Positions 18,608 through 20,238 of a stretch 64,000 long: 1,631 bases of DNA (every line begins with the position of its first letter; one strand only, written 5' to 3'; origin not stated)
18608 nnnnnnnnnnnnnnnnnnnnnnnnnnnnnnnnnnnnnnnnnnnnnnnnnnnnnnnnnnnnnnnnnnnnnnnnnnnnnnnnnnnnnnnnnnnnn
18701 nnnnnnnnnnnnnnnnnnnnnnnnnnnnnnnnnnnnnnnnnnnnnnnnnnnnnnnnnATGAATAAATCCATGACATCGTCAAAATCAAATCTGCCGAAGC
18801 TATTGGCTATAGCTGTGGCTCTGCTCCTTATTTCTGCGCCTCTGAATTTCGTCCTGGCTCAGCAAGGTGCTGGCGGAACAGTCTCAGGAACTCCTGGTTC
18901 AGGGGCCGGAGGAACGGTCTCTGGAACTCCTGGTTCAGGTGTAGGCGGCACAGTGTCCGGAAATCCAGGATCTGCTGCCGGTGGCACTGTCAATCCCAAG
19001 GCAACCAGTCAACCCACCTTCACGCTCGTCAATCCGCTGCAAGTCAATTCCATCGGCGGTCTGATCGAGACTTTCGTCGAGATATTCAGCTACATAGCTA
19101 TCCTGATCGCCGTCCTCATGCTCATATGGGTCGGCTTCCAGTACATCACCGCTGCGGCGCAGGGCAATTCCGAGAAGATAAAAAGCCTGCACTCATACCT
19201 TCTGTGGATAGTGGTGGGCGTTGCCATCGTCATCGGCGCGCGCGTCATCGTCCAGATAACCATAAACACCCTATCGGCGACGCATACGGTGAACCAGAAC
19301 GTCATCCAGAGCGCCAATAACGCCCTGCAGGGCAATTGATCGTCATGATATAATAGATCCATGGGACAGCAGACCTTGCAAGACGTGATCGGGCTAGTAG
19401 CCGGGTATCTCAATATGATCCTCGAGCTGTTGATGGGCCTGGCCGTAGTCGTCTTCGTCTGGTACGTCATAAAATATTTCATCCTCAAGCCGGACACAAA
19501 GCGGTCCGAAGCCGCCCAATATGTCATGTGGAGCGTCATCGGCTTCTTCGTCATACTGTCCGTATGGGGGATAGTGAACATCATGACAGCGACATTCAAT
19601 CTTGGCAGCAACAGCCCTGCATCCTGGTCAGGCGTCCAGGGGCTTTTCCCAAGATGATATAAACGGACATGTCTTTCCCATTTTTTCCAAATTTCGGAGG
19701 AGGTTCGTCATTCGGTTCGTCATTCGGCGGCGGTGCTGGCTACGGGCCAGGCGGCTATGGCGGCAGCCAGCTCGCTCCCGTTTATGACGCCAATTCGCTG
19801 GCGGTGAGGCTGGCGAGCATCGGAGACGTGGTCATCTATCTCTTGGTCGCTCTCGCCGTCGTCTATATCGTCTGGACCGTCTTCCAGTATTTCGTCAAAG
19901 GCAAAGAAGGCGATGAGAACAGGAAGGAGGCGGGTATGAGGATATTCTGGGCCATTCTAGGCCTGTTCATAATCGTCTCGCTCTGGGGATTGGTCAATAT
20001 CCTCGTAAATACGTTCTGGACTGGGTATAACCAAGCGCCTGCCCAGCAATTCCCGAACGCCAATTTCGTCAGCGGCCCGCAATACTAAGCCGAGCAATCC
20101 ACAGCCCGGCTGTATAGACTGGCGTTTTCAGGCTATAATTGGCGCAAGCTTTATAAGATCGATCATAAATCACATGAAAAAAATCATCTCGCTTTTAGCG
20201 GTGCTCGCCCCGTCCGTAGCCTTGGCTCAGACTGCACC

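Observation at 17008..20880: Tandem array of six divergent paralogs encoding small two-TM proteins with a WG(L/I)VN helix, co-operonic with an orphan solute-binding protein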

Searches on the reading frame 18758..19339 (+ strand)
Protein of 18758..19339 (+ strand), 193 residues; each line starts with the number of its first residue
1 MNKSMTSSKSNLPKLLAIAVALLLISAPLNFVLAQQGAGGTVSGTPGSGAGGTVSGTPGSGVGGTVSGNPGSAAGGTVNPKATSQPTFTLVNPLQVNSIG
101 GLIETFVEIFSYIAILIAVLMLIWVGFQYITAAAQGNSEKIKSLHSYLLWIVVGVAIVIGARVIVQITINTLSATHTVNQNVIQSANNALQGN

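Call 3: search_protein_families(library=pfam, proteins=[window:18758-19339:+], max_evalue=1)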
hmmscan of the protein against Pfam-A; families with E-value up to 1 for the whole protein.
window:18758-19339:+ (193 aa): 12 families
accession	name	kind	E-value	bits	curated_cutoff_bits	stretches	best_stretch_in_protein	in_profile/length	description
PF04956.18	TrbC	-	3.6e-07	30.7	27.9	1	97-166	35-96/98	TrbC/VIRB2 pilin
PF18895.5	T4SS_pilin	-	5.8e-07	29.9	26.6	1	96-166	2-69/71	Type IV secretion system pilin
PF19607.4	DUF6112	-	0.0015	18.8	25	1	104-163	17-75/88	Family of unknown function (DUF6112)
PF02659.21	Mntp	-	0.0025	18.1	24.4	1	104-175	30-102/152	Putative manganese efflux pump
PF05940.17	NnrS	-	0.0052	16.6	28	1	115-180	135-197/371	NnrS protein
PF04290.18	DctQ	-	0.02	15.3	28.3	1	104-172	62-127/132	Tripartite ATP-independent periplasmic transporters, DctQ component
PF19019.6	Phlebo_G2_C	-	0.025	14.7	25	1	77-124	106-152/171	Phlebovirus glycoprotein G2 C-terminal domain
PF17272.7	DUF5337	-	0.036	14.4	27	1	113-142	16-44/74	Family of unknown function (DUF5337)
PF06664.17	WLS-like_TM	-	0.1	12.4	28.3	1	108-170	149-214/247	Wntless-like, transmembrane domain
PF02921.19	UCR_TM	-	0.12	13.2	23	1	144-175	33-64/66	Ubiquinol cytochrome reductase transmembrane region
PF02790.20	COX2_TM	-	0.13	12.9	22.8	1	129-179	7-56/88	Cytochrome C oxidase subunit II, transmembrane domain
PF11190.13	DUF2976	-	0.83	10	28.2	1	92-167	6-77/87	Protein of unknown function (DUF2976)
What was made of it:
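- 18758..19339 (+): Pilin orthogroup 2 (193 aa; alternative start at 18770). It has a Sec signal peptide, Gly/Ser/Thr-rich repeats, an NPLxVNS motif, the hairpin and a long C-tail. PF04956 TrbC at 30.7 bits and PF18895 at 29.9 bits, both above gathering (call 3).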

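Call 4: search_protein_families(library=ncbifam, proteins=[window:18758-19339:+], max_evalue=1)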
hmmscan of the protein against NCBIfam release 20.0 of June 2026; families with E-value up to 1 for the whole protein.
window:18758-19339:+ (193 aa): 3 families
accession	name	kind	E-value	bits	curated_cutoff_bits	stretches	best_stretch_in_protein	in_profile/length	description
NF045849.1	ICE_MMCAP2_0565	equivalog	0.00039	20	40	1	97-171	7-79/80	Mbov_0395 family pilin-like conjugal transfer protein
NF045890.1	conj_pls20_p028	equivalog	0.0078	15.1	150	1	103-184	58-141/377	pLS20_p028 family conjugation system transmembrane protein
NF004429.0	PRK05771.2-2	equivalog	0.4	9.3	799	1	96-187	497-589/608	V-type ATP synthase subunit I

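Call 70: search_protein_families(library=padloc, proteins=[window:18758-19339:+], max_evalue=0.01)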
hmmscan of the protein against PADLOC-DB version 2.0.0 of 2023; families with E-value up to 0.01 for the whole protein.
window:18758-19339:+ (193 aa): 0 families

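Call 71: search_protein_families(library=phrogs, proteins=[window:18758-19339:+], max_evalue=0.01)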
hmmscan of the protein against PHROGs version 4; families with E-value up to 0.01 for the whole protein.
window:18758-19339:+ (193 aa): 0 families

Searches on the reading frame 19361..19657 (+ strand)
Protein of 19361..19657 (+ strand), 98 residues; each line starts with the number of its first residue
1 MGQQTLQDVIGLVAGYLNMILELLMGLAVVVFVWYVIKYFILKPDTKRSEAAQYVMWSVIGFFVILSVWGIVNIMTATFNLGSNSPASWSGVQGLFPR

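Call 3: search_protein_families(library=pfam, proteins=[window:19361-19657:+], max_evalue=1)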
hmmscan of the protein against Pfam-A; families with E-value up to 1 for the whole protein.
window:19361-19657:+ (98 aa): 12 families
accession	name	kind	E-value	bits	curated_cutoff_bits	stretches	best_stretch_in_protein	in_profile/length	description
PF18895.5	T4SS_pilin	-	7.5e-09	36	26.6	1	17-74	13-70/71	Type IV secretion system pilin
PF10251.14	PEN-2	-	0.00062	20.6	25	1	27-72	23-71/93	Presenilin enhancer-2 subunit of gamma secretase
PF06570.16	DUF1129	-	0.0062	16.6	29.1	1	10-81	112-177/207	Protein of unknown function (DUF1129)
PF00520.37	Ion_trans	-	0.017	14.8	25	1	4-79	113-198/241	Ion transport protein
PF17534.7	DUF5453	-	0.026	15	25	1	14-81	86-154/186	Family of unknown function (DUF5453)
PF06716.16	MP_p6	-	0.066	13.7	22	1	24-52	19-46/54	Movement protein p6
PF06656.16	Tenui_PVC2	-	0.073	11.4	25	1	48-82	218-252/784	Tenuivirus PVC2 protein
PF21841.1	DUF6900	-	0.22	11.9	24.1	1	63-83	29-49/52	Family of unknown function (DUF6900)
PF18949.5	DUF5693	-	0.27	10.1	29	1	18-82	313-372/609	Family of unknown function (DUF5693)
PF06024.17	Orf78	-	0.68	10.7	29.4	1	16-51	61-95/101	Orf78 (ac78)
PF12725.13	DUF3810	-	0.86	9.3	28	1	9-71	12-81/311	Protein of unknown function (DUF3810)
PF00335.26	Tetraspanin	-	0.93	9.5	32.1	0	17-76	8-67/225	Tetraspanin family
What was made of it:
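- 19361..19657 (+): Pilin orthogroup 3 (98 aa) with a short N-terminus and a WGIVN helix. A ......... sequence lies at 19346-19354, just upstream. PF18895 at 36.0 bits (call 3).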

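Call 4: search_protein_families(library=ncbifam, proteins=[window:19361-19657:+], max_evalue=1)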
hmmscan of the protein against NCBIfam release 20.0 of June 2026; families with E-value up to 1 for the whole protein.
window:19361-19657:+ (98 aa): 6 families
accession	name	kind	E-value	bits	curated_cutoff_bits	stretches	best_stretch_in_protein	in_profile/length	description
NF045849.1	ICE_MMCAP2_0565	equivalog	7.4e-08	32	40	1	6-78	2-79/80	Mbov_0395 family pilin-like conjugal transfer protein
NF041554.1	SA1362_fam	subfamily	0.018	15.2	42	1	12-54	20-61/70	SA1362 family protein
NF007973.0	PRK10697.1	equivalog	0.051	13.5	136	1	19-50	41-72/119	envelope stress response membrane protein PspC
TIGR02978.1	phageshock_pspC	equivalog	0.054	13.4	104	1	18-53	34-69/121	envelope stress response membrane protein PspC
TIGR02866.1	CoxB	equivalog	0.11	12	147.7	1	19-73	13-78/202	cytochrome c oxidase subunit II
NF002763.0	PRK02833.1-1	equivalog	0.14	11.9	138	1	6-68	8-70/143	phosphate-starvation-inducible protein PsiE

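Call 70: search_protein_families(library=padloc, proteins=[window:19361-19657:+], max_evalue=0.01)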
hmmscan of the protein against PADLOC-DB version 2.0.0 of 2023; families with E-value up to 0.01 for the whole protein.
window:19361-19657:+ (98 aa): 0 families

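Call 71: search_protein_families(library=phrogs, proteins=[window:19361-19657:+], max_evalue=0.01)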
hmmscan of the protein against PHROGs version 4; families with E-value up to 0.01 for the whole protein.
window:19361-19657:+ (98 aa): 0 families

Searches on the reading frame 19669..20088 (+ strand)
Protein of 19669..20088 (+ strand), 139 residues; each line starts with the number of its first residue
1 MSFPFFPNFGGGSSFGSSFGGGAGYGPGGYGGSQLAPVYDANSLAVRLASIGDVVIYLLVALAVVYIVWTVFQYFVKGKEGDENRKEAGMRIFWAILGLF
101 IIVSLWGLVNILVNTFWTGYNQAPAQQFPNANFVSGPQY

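Call 3: search_protein_families(library=pfam, proteins=[window:19669-20088:+], max_evalue=1)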
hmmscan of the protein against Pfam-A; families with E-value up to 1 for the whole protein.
window:19669-20088:+ (139 aa): 11 families
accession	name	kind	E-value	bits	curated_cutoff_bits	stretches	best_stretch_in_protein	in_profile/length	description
PF18895.5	T4SS_pilin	-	2.2e-10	40.9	26.6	1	48-112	9-71/71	Type IV secretion system pilin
PF12725.13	DUF3810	-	0.0017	18.3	28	1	50-108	23-81/311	Protein of unknown function (DUF3810)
PF06146.17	PsiE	-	0.0018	18.9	23.9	1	49-108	3-60/122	Phosphate-starvation-inducible E family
PF06664.17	WLS-like_TM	-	0.017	14.9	28.3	1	53-115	149-214/247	Wntless-like, transmembrane domain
PF00001.26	7tm_1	-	0.047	13.6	30.5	1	52-127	161-236/260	7 transmembrane receptor (rhodopsin family)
PF03994.20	DUF350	-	0.048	14.2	26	1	49-104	4-62/133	Domain of Unknown Function (DUF350)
PF01529.25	DHHC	-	0.15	12.6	28.7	1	56-119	54-121/133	DHHC palmitoyltransferase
PF20537.3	DUF6752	-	0.28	11.4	27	1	39-63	13-37/55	Domain of unknown function (DUF6752)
PF10734.14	DUF2523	-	0.59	11.1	22.1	0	49-76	7-34/80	Protein of unknown function (DUF2523)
PF05620.16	TMEM208_SND2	-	0.76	10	22.9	0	55-86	117-150/167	SRP-independent targeting protein 2/TMEM208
PF01708.21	Gemini_mov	-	0.92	9.8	25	1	40-72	26-58/92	Geminivirus putative movement protein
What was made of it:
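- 19669..20088 (+): Pilin orthogroup 4/5, copy A (139 aa) with a Gly-rich N-terminus and no signal peptide. It is a lineage-variable duplicate of the next gene (55% identity in the core). PF18895 at 40.9 bits (call 3).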

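Call 4: search_protein_families(library=ncbifam, proteins=[window:19669-20088:+], max_evalue=1)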
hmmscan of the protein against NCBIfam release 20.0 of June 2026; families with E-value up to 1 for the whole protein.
window:19669-20088:+ (139 aa): 5 families
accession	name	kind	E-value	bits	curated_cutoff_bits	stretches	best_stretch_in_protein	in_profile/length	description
NF045849.1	ICE_MMCAP2_0565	equivalog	1.2e-08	34.5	40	1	51-114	13-78/80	Mbov_0395 family pilin-like conjugal transfer protein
NF033860.0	Wzy_O6_O28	subfamily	0.0063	15.5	75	1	53-113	42-105/385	oligosaccharide repeat unit polymerase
NF007653.0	PRK10323.1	equivalog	0.01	15.6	193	1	43-102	59-116/195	cysteine/O-acetylserine transporter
TIGR02866.1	CoxB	equivalog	0.086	12.4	147.7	1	52-109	19-75/202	cytochrome c oxidase subunit II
NF041554.1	SA1362_fam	subfamily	0.1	12.7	42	1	54-73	3-22/70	SA1362 family protein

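Call 70: search_protein_families(library=padloc, proteins=[window:19669-20088:+], max_evalue=0.01)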
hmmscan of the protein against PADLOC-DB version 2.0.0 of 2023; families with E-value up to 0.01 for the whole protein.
window:19669-20088:+ (139 aa): 0 families

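Call 71: search_protein_families(library=phrogs, proteins=[window:19669-20088:+], max_evalue=0.01)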
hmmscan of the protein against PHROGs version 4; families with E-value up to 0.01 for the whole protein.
window:19669-20088:+ (139 aa): 0 families
